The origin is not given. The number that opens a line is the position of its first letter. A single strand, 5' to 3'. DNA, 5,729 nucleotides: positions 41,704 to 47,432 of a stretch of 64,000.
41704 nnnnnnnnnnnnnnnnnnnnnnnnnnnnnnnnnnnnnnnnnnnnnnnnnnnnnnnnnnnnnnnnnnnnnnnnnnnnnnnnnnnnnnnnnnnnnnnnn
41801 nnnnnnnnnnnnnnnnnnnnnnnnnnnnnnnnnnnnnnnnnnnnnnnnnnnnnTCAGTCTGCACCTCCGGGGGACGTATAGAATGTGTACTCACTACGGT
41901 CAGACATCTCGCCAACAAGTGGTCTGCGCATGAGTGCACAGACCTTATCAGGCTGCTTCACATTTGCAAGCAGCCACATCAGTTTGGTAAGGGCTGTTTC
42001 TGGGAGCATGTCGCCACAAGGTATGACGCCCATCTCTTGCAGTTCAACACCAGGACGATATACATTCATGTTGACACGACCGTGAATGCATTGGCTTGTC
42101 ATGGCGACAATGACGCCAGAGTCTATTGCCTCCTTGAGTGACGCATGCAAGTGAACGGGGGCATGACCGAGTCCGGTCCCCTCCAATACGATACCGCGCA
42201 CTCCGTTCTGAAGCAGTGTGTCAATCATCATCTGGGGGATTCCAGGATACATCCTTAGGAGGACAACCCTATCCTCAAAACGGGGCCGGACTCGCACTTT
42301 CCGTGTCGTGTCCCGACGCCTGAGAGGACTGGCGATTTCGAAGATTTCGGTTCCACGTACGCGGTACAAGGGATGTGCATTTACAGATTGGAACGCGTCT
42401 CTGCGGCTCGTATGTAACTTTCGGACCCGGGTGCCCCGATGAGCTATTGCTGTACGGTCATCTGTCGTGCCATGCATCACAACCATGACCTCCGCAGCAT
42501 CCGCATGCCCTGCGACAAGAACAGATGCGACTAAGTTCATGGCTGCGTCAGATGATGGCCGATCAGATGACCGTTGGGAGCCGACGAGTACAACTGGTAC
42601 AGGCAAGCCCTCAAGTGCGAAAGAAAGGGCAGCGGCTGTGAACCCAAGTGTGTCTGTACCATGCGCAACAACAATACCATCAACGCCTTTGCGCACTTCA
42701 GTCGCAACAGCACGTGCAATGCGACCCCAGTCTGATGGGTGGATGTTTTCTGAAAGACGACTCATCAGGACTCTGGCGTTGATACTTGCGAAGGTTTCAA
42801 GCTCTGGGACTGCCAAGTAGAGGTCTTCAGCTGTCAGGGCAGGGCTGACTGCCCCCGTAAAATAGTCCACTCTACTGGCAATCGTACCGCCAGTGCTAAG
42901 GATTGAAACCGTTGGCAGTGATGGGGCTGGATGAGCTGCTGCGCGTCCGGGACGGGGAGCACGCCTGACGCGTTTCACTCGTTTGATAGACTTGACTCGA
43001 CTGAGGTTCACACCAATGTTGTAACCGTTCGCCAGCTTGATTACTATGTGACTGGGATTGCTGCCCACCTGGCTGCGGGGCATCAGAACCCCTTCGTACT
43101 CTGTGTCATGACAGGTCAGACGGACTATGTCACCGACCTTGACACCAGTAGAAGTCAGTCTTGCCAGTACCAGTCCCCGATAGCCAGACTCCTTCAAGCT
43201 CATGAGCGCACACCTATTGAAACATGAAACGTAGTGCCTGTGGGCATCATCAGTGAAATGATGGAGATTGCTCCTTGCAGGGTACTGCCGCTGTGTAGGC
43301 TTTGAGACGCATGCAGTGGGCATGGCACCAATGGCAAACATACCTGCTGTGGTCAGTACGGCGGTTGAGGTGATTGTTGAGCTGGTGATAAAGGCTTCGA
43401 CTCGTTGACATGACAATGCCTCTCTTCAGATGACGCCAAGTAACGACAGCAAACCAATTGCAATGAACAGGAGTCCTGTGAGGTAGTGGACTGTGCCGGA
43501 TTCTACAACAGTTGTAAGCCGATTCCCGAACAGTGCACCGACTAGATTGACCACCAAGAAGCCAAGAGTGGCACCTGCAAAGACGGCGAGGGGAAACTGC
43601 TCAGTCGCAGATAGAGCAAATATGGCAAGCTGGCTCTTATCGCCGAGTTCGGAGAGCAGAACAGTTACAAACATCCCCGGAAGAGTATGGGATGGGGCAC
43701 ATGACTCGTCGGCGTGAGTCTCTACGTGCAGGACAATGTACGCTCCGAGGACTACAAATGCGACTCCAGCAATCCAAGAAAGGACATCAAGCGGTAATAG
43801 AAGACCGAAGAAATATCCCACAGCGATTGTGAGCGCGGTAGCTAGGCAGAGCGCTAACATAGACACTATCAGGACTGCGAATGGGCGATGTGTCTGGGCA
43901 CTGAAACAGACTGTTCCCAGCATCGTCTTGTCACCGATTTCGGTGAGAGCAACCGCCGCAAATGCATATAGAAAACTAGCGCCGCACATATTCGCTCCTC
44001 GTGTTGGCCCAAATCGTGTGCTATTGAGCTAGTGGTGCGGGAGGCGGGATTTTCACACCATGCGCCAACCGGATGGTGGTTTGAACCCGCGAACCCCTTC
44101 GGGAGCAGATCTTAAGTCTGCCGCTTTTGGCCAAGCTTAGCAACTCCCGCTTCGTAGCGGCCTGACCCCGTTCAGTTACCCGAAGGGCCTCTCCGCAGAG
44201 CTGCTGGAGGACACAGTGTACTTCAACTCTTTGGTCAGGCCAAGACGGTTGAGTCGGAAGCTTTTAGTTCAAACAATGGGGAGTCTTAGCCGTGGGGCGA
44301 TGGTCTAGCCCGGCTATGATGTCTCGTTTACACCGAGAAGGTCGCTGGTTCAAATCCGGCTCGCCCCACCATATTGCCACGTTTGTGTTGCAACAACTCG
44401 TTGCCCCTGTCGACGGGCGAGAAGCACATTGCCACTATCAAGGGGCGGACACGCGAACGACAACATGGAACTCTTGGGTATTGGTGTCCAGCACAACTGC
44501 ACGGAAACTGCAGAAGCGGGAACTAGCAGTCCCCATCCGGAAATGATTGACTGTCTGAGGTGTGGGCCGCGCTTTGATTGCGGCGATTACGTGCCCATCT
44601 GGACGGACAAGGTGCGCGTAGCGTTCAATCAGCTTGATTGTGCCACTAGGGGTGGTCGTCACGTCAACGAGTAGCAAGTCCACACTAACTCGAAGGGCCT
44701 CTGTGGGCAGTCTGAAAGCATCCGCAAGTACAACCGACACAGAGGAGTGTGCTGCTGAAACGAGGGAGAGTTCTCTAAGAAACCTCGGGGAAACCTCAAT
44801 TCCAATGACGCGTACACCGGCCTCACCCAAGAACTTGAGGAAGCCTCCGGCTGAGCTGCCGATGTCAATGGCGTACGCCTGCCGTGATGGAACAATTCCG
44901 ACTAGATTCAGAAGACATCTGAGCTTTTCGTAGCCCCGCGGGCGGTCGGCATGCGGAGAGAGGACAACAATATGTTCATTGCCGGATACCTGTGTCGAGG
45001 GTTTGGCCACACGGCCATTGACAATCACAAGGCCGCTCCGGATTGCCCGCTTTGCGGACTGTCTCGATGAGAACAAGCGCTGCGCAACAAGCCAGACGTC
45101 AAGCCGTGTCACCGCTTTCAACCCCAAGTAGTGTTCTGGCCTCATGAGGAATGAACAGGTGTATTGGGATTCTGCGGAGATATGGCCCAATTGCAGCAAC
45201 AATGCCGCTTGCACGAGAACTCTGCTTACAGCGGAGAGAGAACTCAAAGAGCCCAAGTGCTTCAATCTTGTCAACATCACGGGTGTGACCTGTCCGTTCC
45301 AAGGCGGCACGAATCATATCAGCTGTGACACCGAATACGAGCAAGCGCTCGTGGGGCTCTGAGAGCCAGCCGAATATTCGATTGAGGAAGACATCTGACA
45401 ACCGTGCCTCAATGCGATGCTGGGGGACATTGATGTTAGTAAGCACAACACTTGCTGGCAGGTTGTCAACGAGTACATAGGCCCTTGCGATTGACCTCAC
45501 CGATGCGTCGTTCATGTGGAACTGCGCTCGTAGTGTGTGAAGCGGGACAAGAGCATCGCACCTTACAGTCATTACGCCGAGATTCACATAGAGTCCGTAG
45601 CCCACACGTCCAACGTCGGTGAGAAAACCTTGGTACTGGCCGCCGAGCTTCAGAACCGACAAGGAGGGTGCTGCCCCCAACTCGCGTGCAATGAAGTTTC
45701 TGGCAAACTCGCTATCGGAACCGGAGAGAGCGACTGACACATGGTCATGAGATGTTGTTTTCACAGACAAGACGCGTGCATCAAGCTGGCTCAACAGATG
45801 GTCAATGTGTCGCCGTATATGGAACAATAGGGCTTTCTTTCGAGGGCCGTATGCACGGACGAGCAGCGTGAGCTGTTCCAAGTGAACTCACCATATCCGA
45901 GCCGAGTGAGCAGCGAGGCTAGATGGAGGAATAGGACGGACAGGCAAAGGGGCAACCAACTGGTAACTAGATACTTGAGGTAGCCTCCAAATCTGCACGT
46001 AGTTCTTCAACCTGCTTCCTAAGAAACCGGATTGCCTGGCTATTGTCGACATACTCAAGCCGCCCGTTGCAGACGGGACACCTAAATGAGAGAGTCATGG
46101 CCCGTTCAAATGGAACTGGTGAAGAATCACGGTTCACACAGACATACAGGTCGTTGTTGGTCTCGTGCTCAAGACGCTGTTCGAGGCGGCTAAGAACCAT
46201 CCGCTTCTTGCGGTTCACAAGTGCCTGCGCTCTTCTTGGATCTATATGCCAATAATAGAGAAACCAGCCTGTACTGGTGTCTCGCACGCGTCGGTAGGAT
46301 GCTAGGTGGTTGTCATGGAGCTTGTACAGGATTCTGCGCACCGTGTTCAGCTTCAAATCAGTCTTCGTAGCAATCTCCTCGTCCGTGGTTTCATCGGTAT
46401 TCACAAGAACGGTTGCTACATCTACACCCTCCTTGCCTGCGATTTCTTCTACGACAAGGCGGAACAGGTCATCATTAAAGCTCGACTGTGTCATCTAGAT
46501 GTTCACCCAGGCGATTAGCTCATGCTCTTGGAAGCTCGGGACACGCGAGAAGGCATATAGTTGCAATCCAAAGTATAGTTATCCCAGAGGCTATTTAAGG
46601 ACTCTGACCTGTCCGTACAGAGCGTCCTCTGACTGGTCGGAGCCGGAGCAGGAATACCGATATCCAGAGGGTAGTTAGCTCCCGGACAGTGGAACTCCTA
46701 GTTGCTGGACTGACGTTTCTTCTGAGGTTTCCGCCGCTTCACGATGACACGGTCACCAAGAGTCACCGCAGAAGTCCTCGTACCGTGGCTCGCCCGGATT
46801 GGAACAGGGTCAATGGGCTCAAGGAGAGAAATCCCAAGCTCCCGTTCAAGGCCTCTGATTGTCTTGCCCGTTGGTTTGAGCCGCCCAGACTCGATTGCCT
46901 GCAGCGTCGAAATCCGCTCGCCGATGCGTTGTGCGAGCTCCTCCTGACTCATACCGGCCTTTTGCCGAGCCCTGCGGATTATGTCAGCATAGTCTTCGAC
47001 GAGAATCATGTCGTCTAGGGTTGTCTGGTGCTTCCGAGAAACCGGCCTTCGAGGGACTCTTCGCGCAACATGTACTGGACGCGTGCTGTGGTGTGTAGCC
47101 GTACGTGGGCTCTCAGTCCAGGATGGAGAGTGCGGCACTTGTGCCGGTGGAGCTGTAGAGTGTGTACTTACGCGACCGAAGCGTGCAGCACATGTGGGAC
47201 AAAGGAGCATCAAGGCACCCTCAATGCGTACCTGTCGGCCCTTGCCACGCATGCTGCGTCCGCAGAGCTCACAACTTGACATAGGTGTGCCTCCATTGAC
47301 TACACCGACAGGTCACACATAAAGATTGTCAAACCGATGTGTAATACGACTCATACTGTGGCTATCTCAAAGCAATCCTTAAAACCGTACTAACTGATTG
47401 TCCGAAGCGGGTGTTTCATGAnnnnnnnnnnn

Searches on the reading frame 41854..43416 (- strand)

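Call 39: search_protein_families(library=pfam, proteins=[window:41854-43416:-], max_evalue=0.001)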
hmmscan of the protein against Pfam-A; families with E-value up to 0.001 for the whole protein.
window:41854-43416:- (520 aa): 3 families
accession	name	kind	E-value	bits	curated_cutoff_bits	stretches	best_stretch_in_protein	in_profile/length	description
PF00710.25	Asparaginase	-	4.5e-63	212.7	22.5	1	170-358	2-185/193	Asparaginase, N-terminal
PF17763.6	Asparaginase_C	-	1.3e-35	122.2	34.6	1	383-496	1-114/114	Glutaminase/Asparaginase C-terminal domain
PF18195.6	GatD_N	-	1.1e-16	60.4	25.7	1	93-145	2-52/54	GatD N-terminal domain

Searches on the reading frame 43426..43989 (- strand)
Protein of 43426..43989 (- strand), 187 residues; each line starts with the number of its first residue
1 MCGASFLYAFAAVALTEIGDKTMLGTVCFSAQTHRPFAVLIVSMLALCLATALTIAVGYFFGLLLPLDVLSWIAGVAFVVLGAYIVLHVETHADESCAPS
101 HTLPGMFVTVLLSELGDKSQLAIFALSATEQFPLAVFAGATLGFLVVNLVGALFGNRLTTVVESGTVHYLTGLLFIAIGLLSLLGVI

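Call 39: search_protein_families(library=pfam, proteins=[window:43426-43989:-], max_evalue=0.001)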
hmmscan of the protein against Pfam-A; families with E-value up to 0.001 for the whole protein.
window:43426-43989:- (187 aa): 1 family
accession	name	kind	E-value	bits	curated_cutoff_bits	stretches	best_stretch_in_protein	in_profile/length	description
PF01169.24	GDT1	-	3e-34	117.6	27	2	107-179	4-75/75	Divalent cation/proton antiporter GDT1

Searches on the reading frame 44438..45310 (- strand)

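Call 39: search_protein_families(library=pfam, proteins=[window:44438-45310:-], max_evalue=0.001)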
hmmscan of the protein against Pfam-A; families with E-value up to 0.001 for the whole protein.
window:44438-45310:- (290 aa): 4 families
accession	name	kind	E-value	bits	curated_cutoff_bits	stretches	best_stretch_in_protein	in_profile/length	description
PF01479.30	S4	-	9e-13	48.2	22.8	1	69-114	2-48/48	S4 domain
PF01728.25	FtsJ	-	1.1e-06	29.1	24.1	1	123-230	2-111/181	FtsJ-like methyltransferase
PF01269.23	Fibrillarin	-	1.1e-06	28.4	27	1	167-254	98-185/227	Fibrillarin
PF08241.18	Methyltransf_11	-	0.00011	23.2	21.2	1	149-242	2-94/95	Methyltransferase domain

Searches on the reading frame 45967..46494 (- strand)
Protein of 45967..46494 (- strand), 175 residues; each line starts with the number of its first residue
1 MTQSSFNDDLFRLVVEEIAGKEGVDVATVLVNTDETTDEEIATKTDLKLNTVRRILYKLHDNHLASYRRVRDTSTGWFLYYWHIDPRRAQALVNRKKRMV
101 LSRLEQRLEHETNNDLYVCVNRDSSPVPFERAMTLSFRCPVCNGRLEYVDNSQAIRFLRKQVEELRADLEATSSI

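Call 53: search_protein_families(library=pfam, proteins=[window:45967-46494:-], max_evalue=0.0001)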
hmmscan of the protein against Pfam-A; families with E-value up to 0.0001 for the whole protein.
window:45967-46494:- (175 aa): 1 family
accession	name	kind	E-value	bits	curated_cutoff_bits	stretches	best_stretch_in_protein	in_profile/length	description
PF02002.24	TFIIE_alpha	-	1.3e-26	92.9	22.9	1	10-113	2-105/105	TFIIE alpha subunit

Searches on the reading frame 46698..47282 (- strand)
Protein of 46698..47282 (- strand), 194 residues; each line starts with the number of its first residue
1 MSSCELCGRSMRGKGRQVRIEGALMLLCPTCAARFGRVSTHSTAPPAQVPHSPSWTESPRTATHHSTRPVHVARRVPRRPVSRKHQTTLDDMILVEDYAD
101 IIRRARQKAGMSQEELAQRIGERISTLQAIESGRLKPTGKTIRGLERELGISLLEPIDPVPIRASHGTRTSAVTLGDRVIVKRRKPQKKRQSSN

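Call 53: search_protein_families(library=pfam, proteins=[window:46698-47282:-], max_evalue=0.0001)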
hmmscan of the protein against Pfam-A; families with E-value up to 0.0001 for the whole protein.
window:46698-47282:- (194 aa): 5 families
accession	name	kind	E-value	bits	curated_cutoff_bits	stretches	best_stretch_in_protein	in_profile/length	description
PF01381.28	HTH_3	-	1.1e-13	51.4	23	1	102-154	1-53/55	Helix-turn-helix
PF24250.1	HVO_2718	-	2e-10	41.1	30.3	1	3-154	17-171/173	Transcription regulator HVO_2718-like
PF13560.12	HTH_31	-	2.4e-07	31.4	27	1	102-150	6-55/64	Helix-turn-helix domain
PF12844.13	HTH_19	-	1.5e-06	28.4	30.2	1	102-152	4-54/64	Helix-turn-helix domain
PF13413.12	HTH_25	-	4.6e-05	23.6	24.6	1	102-137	2-37/62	Helix-turn-helix domain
